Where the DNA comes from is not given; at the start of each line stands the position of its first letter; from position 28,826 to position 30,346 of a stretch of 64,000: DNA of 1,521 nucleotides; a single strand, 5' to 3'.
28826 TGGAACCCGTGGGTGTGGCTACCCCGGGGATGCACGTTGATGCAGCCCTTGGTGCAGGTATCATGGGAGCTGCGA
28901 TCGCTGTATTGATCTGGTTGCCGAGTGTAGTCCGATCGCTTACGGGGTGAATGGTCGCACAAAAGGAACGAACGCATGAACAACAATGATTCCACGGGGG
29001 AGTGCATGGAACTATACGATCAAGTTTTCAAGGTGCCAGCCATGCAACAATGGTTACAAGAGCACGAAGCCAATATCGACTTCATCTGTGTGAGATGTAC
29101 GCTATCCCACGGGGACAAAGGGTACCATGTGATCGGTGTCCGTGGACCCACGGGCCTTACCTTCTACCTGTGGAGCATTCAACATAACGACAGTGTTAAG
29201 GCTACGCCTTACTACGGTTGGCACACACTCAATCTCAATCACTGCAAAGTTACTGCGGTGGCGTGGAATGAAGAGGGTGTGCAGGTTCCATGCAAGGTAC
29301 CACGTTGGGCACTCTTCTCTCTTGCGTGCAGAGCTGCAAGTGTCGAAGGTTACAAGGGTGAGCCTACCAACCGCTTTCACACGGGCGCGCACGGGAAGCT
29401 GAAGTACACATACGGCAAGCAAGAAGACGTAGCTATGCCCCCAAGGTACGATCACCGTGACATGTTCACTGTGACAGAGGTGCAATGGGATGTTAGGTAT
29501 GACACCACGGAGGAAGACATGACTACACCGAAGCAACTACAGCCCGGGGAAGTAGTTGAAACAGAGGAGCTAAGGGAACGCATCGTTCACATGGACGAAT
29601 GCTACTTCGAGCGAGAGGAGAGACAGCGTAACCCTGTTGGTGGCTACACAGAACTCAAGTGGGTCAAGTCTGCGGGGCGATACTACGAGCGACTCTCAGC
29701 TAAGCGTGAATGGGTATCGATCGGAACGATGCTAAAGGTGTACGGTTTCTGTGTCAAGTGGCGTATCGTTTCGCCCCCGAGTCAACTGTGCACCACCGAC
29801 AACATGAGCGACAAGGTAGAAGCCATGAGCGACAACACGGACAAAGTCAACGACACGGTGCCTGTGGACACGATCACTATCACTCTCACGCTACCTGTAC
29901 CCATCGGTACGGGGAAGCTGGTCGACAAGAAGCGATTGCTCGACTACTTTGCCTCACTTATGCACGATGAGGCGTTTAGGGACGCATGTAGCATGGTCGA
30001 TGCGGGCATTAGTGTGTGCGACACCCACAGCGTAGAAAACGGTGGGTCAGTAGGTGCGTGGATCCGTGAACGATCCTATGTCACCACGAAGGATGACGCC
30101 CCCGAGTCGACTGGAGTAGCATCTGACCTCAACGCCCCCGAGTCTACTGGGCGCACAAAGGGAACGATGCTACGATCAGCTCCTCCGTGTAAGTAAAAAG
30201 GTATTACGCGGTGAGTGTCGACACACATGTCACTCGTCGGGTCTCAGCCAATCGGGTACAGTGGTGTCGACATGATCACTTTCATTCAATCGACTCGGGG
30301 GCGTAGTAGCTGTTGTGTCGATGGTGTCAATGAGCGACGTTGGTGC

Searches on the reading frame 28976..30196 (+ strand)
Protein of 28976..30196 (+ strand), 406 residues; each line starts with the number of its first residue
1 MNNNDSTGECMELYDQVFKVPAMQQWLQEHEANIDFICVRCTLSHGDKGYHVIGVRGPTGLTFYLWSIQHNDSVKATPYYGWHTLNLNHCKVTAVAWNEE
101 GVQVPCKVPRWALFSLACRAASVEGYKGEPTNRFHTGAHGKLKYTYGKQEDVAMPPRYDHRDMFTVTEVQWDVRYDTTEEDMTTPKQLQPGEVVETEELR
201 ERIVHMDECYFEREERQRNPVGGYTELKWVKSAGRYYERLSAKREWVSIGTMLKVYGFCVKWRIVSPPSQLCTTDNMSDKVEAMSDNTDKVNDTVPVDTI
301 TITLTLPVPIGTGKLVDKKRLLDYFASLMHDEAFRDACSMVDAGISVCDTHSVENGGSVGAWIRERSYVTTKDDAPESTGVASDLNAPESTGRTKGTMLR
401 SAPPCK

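Call 11: search_protein_families(library=phrogs, proteins=[window:28976-30196:+], max_evalue=0.00001)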
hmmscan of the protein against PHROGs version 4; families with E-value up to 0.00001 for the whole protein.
window:28976-30196:+ (406 aa): 0 families

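Call 27: find_encoding_contigs(protein=window:28976-30196:+, flank=10000, max_places=4)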
Protein window:28976-30196:+ (406 aa): 4 contigs read that carry it; 3 places shown.
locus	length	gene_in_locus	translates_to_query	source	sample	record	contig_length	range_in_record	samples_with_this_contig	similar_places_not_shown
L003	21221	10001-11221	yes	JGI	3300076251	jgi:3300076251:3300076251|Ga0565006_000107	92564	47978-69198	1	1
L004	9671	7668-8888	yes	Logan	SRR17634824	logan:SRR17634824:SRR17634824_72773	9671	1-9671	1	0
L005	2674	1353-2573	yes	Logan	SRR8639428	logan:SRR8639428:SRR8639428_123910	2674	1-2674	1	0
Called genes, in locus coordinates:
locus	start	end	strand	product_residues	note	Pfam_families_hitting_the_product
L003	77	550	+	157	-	-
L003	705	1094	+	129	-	-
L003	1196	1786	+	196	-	-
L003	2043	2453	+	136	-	PF13671:AAA_33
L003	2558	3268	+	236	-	-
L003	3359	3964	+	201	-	-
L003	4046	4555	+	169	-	-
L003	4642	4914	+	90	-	-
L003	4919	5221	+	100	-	-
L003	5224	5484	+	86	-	-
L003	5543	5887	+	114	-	-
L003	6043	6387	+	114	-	-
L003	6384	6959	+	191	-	-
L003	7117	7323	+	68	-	-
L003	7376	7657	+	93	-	-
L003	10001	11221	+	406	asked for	-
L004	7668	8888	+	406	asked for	-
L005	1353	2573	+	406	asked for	-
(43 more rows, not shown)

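Call 55: search_protein_families(library=pfam, proteins=[window:28976-30196:+], max_evalue=0.05)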
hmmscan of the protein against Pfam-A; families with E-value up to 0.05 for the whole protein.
window:28976-30196:+ (406 aa): 0 families

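Call 56: search_protein_families(library=phrogs, proteins=[window:28976-30196:+], max_evalue=0.01)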
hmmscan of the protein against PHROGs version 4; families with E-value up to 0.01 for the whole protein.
window:28976-30196:+ (406 aa): 0 families
